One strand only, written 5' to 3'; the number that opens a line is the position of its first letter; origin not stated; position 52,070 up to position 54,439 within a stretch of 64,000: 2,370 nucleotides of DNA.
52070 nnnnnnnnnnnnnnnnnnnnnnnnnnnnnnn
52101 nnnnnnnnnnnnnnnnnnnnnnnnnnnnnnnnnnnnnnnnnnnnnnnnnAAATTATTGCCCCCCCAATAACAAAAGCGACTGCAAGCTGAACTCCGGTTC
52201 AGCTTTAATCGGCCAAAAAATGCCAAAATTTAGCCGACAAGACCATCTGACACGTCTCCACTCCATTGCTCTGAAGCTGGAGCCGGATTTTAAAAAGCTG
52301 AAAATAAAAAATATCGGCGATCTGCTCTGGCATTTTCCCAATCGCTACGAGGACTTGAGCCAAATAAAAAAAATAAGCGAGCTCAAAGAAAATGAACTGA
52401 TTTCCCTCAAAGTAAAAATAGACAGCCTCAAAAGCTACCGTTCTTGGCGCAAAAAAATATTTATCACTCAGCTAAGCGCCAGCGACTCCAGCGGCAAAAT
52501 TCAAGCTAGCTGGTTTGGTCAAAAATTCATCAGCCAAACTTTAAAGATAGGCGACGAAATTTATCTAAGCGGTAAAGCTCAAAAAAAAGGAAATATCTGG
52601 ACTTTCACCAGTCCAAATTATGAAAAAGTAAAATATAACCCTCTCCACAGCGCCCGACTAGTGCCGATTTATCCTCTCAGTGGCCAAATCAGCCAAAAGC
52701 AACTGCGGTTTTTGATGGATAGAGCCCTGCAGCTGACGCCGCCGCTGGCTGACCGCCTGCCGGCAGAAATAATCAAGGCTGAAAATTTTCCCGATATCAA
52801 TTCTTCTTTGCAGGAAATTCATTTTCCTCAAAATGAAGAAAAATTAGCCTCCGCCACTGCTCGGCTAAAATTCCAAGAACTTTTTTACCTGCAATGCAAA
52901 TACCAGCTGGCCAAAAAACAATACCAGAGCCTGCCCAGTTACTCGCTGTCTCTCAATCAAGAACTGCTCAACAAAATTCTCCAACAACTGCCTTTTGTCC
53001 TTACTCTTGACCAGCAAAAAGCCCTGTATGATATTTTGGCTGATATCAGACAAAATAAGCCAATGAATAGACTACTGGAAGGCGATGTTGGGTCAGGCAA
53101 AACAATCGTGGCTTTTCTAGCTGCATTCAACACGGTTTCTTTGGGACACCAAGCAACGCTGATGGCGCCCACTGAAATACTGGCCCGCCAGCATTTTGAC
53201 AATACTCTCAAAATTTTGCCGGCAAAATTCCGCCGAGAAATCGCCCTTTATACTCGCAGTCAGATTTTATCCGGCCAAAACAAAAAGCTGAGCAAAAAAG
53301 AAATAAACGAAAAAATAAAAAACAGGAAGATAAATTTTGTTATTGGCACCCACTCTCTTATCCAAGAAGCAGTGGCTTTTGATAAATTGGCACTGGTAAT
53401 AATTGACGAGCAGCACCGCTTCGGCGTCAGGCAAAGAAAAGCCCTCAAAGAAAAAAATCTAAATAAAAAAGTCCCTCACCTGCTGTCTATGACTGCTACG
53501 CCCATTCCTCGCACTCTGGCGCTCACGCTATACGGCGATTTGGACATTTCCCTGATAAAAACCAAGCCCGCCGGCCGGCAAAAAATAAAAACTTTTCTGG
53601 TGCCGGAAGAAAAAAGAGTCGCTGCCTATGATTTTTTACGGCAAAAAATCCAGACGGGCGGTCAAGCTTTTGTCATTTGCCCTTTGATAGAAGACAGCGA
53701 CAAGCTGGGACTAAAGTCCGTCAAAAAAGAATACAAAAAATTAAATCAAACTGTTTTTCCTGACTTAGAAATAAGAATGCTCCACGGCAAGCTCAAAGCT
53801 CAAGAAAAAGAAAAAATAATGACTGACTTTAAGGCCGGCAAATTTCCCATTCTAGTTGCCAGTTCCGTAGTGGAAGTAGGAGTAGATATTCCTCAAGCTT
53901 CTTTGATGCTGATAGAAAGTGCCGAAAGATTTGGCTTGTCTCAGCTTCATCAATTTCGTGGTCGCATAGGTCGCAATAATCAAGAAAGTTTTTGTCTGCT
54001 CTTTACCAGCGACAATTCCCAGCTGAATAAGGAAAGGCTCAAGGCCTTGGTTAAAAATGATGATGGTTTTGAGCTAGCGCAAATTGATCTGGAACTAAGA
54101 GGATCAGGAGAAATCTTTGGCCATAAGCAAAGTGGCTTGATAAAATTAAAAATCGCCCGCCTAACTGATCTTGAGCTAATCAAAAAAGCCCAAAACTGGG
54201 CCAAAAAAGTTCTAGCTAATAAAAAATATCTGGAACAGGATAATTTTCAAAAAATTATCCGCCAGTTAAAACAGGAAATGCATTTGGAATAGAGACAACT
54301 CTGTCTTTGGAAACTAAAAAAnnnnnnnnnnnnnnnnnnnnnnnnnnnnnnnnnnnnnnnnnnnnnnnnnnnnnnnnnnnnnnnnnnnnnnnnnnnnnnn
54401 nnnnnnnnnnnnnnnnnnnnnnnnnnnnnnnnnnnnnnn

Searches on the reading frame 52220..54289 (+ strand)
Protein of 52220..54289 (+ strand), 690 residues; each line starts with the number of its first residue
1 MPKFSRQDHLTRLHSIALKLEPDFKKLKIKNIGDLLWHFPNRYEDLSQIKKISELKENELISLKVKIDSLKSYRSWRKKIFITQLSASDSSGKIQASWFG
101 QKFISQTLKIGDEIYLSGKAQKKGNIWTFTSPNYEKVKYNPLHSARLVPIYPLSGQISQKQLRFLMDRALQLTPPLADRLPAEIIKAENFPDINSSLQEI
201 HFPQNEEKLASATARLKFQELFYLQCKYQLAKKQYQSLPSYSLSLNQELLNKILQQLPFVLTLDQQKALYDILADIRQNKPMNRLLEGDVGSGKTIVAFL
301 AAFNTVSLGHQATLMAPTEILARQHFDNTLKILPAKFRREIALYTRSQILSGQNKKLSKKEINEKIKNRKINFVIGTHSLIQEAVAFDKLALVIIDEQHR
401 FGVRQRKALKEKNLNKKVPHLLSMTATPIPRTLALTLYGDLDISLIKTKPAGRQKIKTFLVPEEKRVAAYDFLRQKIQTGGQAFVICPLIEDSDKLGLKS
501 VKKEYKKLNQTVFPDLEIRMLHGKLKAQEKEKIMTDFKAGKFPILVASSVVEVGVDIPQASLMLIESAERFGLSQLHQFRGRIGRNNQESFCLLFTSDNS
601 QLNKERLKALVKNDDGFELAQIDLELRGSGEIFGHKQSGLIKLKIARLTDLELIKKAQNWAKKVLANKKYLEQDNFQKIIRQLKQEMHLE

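Call 56: search_protein_families(library=pfam, proteins=[window:52220-54289:+])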
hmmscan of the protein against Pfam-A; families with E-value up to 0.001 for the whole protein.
window:52220-54289:+ (690 aa): 7 families
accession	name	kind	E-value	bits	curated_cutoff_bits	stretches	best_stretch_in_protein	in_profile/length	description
PF17191.10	RecG_wedge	-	9.7e-24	84.2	23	1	24-170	16-159/162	RecG wedge domain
PF00270.35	DEAD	-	6.7e-22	78.4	26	1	264-433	3-164/167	DEAD/DEAH box helicase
PF00271.37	Helicase_C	-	1.6e-21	77.1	23.5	1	471-586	8-109/110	Helicase conserved C-terminal domain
PF04851.21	ResIII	-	2.1e-14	54.2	22.5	1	262-428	5-162/164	Type III restriction enzyme, res subunit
PF19833.4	RecG_dom3_C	-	2.8e-09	37.3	26.8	1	614-685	2-75/87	ATP-dependent DNA helicase RecG, domain 3, C-terminal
PF22590.2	Cas3-like_C_2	-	0.00011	22.8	27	1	502-587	16-105/106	CRISPR-associated nuclease/helicase Cas3, C-terminal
PF00176.29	SNF2-rel_dom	-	0.0002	21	24.9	1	267-433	3-168/290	SNF2-related domain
